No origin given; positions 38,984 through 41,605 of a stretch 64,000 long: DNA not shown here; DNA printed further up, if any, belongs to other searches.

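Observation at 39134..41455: NuoL-like protein with the GWEGVG glutamate replaced and a PEGA-like domain inserted in a periplasmic loop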

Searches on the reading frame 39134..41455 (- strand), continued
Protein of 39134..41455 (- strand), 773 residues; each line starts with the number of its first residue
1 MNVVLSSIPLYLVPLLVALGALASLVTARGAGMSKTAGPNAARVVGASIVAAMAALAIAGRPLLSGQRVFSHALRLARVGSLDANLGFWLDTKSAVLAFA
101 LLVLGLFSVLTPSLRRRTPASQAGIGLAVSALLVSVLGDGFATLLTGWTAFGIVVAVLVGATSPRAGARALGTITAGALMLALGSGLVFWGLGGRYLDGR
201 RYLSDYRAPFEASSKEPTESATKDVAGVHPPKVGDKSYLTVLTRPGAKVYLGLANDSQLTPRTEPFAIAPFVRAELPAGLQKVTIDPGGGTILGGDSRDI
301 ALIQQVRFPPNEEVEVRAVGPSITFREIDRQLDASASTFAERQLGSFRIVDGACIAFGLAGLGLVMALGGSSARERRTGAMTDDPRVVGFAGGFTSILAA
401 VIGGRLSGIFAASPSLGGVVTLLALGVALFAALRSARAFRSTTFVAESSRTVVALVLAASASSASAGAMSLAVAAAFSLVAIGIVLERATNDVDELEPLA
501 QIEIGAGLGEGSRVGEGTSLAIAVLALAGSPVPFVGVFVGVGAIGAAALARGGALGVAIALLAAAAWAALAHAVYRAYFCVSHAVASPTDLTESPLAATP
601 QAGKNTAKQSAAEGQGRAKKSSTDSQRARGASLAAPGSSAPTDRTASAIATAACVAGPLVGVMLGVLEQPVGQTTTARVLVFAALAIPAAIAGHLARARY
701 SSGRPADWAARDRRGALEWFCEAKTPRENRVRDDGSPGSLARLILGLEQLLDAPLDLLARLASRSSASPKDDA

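Call 79: find_homologous_proteins(query=P0005, max_evalue=1e-80)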
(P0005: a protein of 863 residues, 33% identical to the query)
Query P0005 (863 aa): 7999 proteins with E <= 1e-80 among 8000 candidates; the best 120 are listed.
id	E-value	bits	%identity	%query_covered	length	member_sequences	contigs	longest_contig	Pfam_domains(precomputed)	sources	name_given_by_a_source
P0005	0.0e+0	1922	100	100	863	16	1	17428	PF00662.27,PF00361.26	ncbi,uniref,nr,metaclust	ncbi:NADH-quinone oxidoreductase subunit L [Sorangium cellulosum]|uniref:NADH dehydrogenase n=1 Tax=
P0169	0.0e+0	1773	92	100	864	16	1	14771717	PF00662.27,PF00361.26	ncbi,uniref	ncbi:NADH-quinone oxidoreductase subunit L [Sorangium sp. So ce1153]|uniref:NADH-quinone oxidoreduct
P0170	0.0e+0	1768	91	100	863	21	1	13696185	PF00662.27,PF00361.26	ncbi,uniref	ncbi:NADH-quinone oxidoreductase subunit L [Sorangium sp. So ce448]|uniref:NADH-quinone oxidoreducta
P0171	0.0e+0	1730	90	100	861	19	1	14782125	PF00662.27,PF00361.26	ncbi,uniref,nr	ncbi:NADH-quinone oxidoreductase subunit L [Sorangium cellulosum]|uniref:NADH dehydrogenase subunit 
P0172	0.0e+0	1653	85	100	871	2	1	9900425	PF00662.27,PF00361.26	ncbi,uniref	ncbi:NADH-quinone oxidoreductase subunit L [Sorangium sp. So ce1036]|uniref:NADH-quinone oxidoreduct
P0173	0.0e+0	1619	84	100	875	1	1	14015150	PF00662.27,PF00361.26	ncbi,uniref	ncbi:NADH-quinone oxidoreductase subunit L [Sorangium sp. So ce131]|uniref:NADH-quinone oxidoreducta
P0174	0.0e+0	1603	80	100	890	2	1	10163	PF00662.27,PF00361.26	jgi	jgi:NADH-quinone oxidoreductase subunit L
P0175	0.0e+0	1529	78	100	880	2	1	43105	PF00662.27,PF00361.26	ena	-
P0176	0.0e+0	1504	76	100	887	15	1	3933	PF00662.27,PF00361.26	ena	-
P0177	0.0e+0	1503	76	100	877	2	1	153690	PF00662.27,PF00361.26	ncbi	-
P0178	0.0e+0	1501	76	100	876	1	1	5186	PF00662.27,PF00361.26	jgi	jgi:NADH-quinone oxidoreductase subunit L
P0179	0.0e+0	1484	74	100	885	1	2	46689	PF00662.27,PF00361.26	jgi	jgi:NADH-quinone oxidoreductase subunit L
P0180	0.0e+0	1480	75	100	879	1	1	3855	PF00662.27,PF00361.26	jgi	jgi:NADH-quinone oxidoreductase subunit L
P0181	0.0e+0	1475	75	100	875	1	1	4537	PF00662.27,PF00361.26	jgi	jgi:NADH-quinone oxidoreductase subunit L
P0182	0.0e+0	1470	74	100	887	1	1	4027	PF00662.27,PF00361.26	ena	-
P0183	0.0e+0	1459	73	100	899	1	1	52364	PF00662.27,PF00361.26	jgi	jgi:NADH-quinone oxidoreductase subunit L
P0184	0.0e+0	1457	74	100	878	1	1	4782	PF00662.27,PF00361.26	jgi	jgi:NADH-quinone oxidoreductase subunit L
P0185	0.0e+0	1445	72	100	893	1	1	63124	PF00662.27,PF00361.26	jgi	jgi:NADH-quinone oxidoreductase subunit L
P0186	0.0e+0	1436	74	100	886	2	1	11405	PF00662.27,PF00361.26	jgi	jgi:NADH-quinone oxidoreductase subunit L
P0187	0.0e+0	1424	72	100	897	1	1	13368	PF00662.27,PF00361.26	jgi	jgi:NADH-quinone oxidoreductase subunit L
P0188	0.0e+0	1424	72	100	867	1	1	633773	PF00662.27,PF00361.26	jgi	jgi:NADH-quinone oxidoreductase subunit L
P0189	0.0e+0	1416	71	100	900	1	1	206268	PF00662.27,PF00361.26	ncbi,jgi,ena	jgi:NADH-quinone oxidoreductase subunit L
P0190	0.0e+0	1414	71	100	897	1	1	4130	PF00662.27,PF00361.26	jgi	-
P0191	0.0e+0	1413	71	100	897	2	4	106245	PF00662.27,PF00361.26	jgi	jgi:NADH-quinone oxidoreductase subunit L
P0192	0.0e+0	1412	70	100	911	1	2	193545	PF00662.27,PF00361.26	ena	-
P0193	0.0e+0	1405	71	100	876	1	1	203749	PF00662.27,PF00361.26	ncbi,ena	-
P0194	0.0e+0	1402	69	100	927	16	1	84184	PF00662.27,PF00361.26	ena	-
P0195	0.0e+0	1401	69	100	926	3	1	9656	PF00662.27,PF00361.26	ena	-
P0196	0.0e+0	1400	69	100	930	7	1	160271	PF00662.27,PF00361.26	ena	-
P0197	0.0e+0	1400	69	100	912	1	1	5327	PF00662.27,PF00361.26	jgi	jgi:NADH-quinone oxidoreductase subunit L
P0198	0.0e+0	1396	67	100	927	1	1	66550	PF00662.27,PF00361.26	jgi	jgi:NADH-quinone oxidoreductase subunit L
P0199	0.0e+0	1393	71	100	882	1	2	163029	PF00662.27,PF00361.26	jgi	jgi:NADH-quinone oxidoreductase subunit L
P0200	0.0e+0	1393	70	100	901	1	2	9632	PF00662.27,PF00361.26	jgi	jgi:NADH-quinone oxidoreductase subunit L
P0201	0.0e+0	1393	69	100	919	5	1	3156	PF00662.27,PF00361.26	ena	-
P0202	0.0e+0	1393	70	100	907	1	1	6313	PF00662.27,PF00361.26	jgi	jgi:NADH-quinone oxidoreductase subunit L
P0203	0.0e+0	1390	69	100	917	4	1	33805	PF00662.27,PF00361.26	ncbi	-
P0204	0.0e+0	1388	71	100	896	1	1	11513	PF00662.27,PF00361.26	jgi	jgi:NADH-quinone oxidoreductase subunit L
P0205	0.0e+0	1387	68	100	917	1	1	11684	PF00662.27,PF00361.26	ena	-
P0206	0.0e+0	1387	72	100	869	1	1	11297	PF00662.27,PF00361.26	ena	-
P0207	0.0e+0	1386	71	100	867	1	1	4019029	PF00662.27,PF00361.26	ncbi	ncbi:MAG: NADH-quinone oxidoreductase subunit L [Minicystis sp.]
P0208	0.0e+0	1383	68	100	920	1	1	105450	PF00662.27,PF00361.26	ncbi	ncbi:MAG: NADH-quinone oxidoreductase subunit L [Byssovorax sp.]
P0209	0.0e+0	1382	70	100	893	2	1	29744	PF00662.27,PF00361.26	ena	-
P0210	0.0e+0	1381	71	100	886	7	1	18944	PF00662.27,PF00361.26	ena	-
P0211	0.0e+0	1381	70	100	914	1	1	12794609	PF00662.27,PF00361.26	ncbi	-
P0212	0.0e+0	1376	68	100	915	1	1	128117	PF00662.27,PF00361.26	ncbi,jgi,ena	jgi:NADH-quinone oxidoreductase subunit L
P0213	0.0e+0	1375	69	100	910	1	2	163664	PF00662.27,PF00361.26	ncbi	ncbi:MAG: NADH-quinone oxidoreductase subunit L [Polyangiaceae bacterium]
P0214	0.0e+0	1371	70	100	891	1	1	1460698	PF00662.27,PF00361.26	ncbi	-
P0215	0.0e+0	1370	70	100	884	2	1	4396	PF00662.27,PF00361.26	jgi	jgi:NADH-quinone oxidoreductase subunit L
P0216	0.0e+0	1369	69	100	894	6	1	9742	PF00662.27,PF00361.26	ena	-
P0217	0.0e+0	1367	66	100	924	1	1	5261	PF00662.27,PF00361.26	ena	-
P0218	0.0e+0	1367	68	100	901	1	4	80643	PF00662.27,PF00361.26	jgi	jgi:NADH-quinone oxidoreductase subunit L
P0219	0.0e+0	1366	68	100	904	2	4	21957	PF00662.27,PF00361.26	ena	-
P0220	0.0e+0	1365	70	100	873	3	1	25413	PF00662.27,PF00361.26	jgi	jgi:NADH-quinone oxidoreductase subunit L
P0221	0.0e+0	1365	68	100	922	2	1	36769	PF00662.27,PF00361.26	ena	-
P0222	0.0e+0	1363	67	100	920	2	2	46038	PF00662.27,PF00361.26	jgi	jgi:NADH-quinone oxidoreductase subunit L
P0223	0.0e+0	1362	68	100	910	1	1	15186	PF00662.27,PF00361.26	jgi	-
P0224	0.0e+0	1360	70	100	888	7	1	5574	PF00662.27,PF00361.26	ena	-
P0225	0.0e+0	1352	66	100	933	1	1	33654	PF00662.27,PF00361.26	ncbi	-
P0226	0.0e+0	1350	66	100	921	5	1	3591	PF00662.27,PF00361.26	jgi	jgi:NADH-quinone oxidoreductase subunit L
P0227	0.0e+0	1350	70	100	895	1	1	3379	PF00662.27,PF00361.26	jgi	jgi:NADH-quinone oxidoreductase subunit L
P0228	0.0e+0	1350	67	100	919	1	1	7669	PF00662.27,PF00361.26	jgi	jgi:NADH-quinone oxidoreductase subunit L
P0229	0.0e+0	1350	66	100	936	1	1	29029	PF00662.27,PF00361.26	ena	-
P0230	0.0e+0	1345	66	100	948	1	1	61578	PF00662.27,PF00361.26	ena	-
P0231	0.0e+0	1345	67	100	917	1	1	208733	PF00662.27,PF00361.26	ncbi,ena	-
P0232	0.0e+0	1336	68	100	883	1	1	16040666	PF00662.27,PF00361.26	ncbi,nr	ncbi:NADH-ubiquinone oxidoreductase chain L [Minicystis rosea]|nr:NADH-ubiquinone oxidoreductase cha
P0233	0.0e+0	1332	68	98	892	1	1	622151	PF00662.27,PF00361.26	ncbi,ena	-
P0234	0.0e+0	1324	69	100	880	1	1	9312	PF00662.27,PF00361.26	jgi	jgi:NADH-quinone oxidoreductase subunit L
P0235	0.0e+0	1316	68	100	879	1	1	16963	PF00662.27,PF00361.26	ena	-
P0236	0.0e+0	1277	65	100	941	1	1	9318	PF00662.27,PF00361.26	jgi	-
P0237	0.0e+0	1253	66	100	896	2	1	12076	PF00662.27,PF00361.26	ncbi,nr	ncbi:MAG: NADH-quinone oxidoreductase subunit L [Myxococcales bacterium]|nr:NADH-quinone oxidoreduct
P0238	0.0e+0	1251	67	100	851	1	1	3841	PF00662.27,PF00361.26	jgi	jgi:NADH-quinone oxidoreductase subunit L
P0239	0.0e+0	1250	64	100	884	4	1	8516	PF00662.27,PF00361.26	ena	-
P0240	0.0e+0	1242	65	100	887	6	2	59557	PF00662.27,PF00361.26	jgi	jgi:NADH-quinone oxidoreductase subunit L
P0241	0.0e+0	1241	65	100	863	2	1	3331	PF00662.27,PF00361.26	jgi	-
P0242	0.0e+0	1237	65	100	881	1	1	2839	PF00662.27,PF00361.26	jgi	jgi:NADH-quinone oxidoreductase subunit L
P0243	0.0e+0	1237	65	100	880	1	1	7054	PF00662.27,PF00361.26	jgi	jgi:NADH-quinone oxidoreductase subunit L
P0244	0.0e+0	1235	64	100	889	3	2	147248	PF00662.27,PF00361.26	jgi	jgi:NADH-quinone oxidoreductase subunit L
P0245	0.0e+0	1234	65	98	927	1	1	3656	PF00662.27,PF00361.26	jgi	jgi:NADH-quinone oxidoreductase subunit L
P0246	0.0e+0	1231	66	100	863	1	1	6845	PF00662.27,PF00361.26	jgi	jgi:NADH-quinone oxidoreductase subunit L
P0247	0.0e+0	1230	65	100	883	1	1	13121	PF00662.27,PF00361.26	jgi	jgi:NADH-quinone oxidoreductase subunit L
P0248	0.0e+0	1230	65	100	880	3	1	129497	PF00662.27,PF00361.26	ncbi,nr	ncbi:MAG TPA: proton-conducting transporter membrane subunit [Polyangiaceae bacterium]|nr:proton-con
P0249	0.0e+0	1229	66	100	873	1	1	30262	PF00662.27,PF00361.26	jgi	jgi:NADH-quinone oxidoreductase subunit L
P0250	0.0e+0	1228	65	100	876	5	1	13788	PF00662.27,PF00361.26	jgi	jgi:NADH-quinone oxidoreductase subunit L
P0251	0.0e+0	1227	65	100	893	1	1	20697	PF00662.27,PF00361.26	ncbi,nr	ncbi:MAG: NADH-quinone oxidoreductase subunit L [Deltaproteobacteria bacterium]|nr:NADH-quinone oxid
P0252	0.0e+0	1226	65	100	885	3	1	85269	PF00662.27,PF00361.26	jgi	jgi:NADH-quinone oxidoreductase subunit L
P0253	0.0e+0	1221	69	86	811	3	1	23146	PF00662.27,PF00361.26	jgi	jgi:NADH-quinone oxidoreductase subunit L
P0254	0.0e+0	1218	61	100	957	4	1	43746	PF00662.27,PF00361.26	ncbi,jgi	jgi:NADH-quinone oxidoreductase subunit L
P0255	0.0e+0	1217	66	100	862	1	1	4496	PF00662.27,PF00361.26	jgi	jgi:NADH-quinone oxidoreductase subunit L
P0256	0.0e+0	1216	62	100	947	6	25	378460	PF00662.27,PF00361.26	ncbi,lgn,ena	-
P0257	0.0e+0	1215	65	100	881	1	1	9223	PF00662.27,PF00361.26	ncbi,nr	ncbi:MAG TPA: proton-conducting transporter membrane subunit, partial [Polyangiaceae bacterium]|nr:p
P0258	0.0e+0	1213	67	67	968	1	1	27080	PF00662.27,PF00361.26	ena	-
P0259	0.0e+0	1207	61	72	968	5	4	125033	PF00662.27,PF00361.26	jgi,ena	-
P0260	0.0e+0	1207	63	100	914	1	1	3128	PF00662.27,PF00361.26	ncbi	-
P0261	0.0e+0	1206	59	72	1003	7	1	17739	PF00662.27,PF00361.26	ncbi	-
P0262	0.0e+0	1205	64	69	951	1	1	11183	PF00662.27,PF00361.26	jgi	jgi:NADH-quinone oxidoreductase subunit L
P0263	0.0e+0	1202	65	100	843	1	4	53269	PF00662.27,PF00361.26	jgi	-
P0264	0.0e+0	1202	64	100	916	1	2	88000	PF00662.27,PF00361.26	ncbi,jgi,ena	-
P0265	0.0e+0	1197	64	100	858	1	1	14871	PF00662.27,PF00361.26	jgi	-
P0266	0.0e+0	1192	60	100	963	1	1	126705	PF00662.27,PF00361.26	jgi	jgi:NADH-quinone oxidoreductase subunit L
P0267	0.0e+0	1185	71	56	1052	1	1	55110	PF00662.27,PF00361.26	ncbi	-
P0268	0.0e+0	1185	67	59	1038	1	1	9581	PF00662.27,PF00361.26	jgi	jgi:proton-translocating NADH-quinone oxidoreductase chain L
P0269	0.0e+0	1177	56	100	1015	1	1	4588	PF00662.27,PF00361.26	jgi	jgi:proton-translocating NADH-quinone oxidoreductase chain L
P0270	0.0e+0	1177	59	100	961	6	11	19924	PF00662.27,PF00361.26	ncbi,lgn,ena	-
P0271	0.0e+0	1170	61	68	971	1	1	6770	PF00662.27,PF00361.26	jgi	-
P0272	0.0e+0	1167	62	99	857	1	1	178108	PF00662.27,PF00361.26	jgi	jgi:NADH-quinone oxidoreductase subunit L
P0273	0.0e+0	1164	60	99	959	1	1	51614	PF00662.27,PF00361.26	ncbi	-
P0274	0.0e+0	1164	64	100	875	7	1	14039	PF00662.27,PF00361.26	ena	-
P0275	0.0e+0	1161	65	95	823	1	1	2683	PF00662.27,PF00361.26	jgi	jgi:NADH-quinone oxidoreductase subunit L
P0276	0.0e+0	1136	65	59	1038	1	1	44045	PF00662.27,PF00361.26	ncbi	-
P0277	0.0e+0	1135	56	100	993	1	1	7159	PF00662.27,PF00361.26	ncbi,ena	-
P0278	0.0e+0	1131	61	100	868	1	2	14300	PF00662.27,PF00361.26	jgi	jgi:NADH-quinone oxidoreductase subunit L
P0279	0.0e+0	1129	61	100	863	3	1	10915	PF00662.27,PF00361.26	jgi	-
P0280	0.0e+0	1126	60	100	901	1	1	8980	PF00662.27,PF00361.26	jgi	jgi:NADH-quinone oxidoreductase subunit L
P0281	0.0e+0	1126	59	100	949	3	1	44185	PF00662.27,PF00361.26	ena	-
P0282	0.0e+0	1125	60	100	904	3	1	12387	PF00662.27,PF00361.26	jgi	jgi:NADH-quinone oxidoreductase subunit L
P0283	0.0e+0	1124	59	100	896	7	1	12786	PF00662.27,PF00361.26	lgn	-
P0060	0.0e+0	1121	61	100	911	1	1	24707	PF00662.27,PF00361.26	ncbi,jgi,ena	jgi:NADH-quinone oxidoreductase subunit L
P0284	0.0e+0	1118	60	100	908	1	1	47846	PF00662.27,PF00361.26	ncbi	-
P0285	0.0e+0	1115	59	100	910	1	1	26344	PF00662.27,PF00361.26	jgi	jgi:NADH-quinone oxidoreductase subunit L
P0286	0.0e+0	1115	58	100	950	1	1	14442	PF00662.27,PF00361.26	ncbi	-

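Call 80: find_encoding_contigs(protein=P0232, flank=10000, max_places=1)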
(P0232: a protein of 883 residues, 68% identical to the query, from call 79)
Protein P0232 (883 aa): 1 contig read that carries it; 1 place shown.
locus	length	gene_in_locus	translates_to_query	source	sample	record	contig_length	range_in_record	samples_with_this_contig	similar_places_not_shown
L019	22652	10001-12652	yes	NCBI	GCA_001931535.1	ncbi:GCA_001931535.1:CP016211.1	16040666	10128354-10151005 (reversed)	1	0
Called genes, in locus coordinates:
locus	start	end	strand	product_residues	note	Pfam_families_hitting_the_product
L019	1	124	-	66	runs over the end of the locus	-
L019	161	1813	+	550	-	-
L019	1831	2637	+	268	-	PF06452:CBM9_1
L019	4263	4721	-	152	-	-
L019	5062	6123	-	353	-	PF00149:Metallophos, PF12850:Metallophos_2 (weak)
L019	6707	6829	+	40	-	-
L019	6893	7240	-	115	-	-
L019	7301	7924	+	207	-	PF06155:GBBH-like_N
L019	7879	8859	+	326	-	PF03193:RsgA_GTPase (faint), PF01926:MMR_HSR1, PF02421:FeoB_N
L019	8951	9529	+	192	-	PF04542:Sigma70_r2, PF07638:Sigma70_ECF, PF08281:Sigma70_r4_2, PF04545:Sigma70_r4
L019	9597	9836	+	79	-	-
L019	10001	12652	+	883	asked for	PF00662:Proton_antipo_N, PF00361:Proton_antipo_M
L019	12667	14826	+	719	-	PF00361:Proton_antipo_M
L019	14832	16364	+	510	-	PF00361:Proton_antipo_M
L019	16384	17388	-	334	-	PF00126:HTH_1, PF03466:LysR_substrate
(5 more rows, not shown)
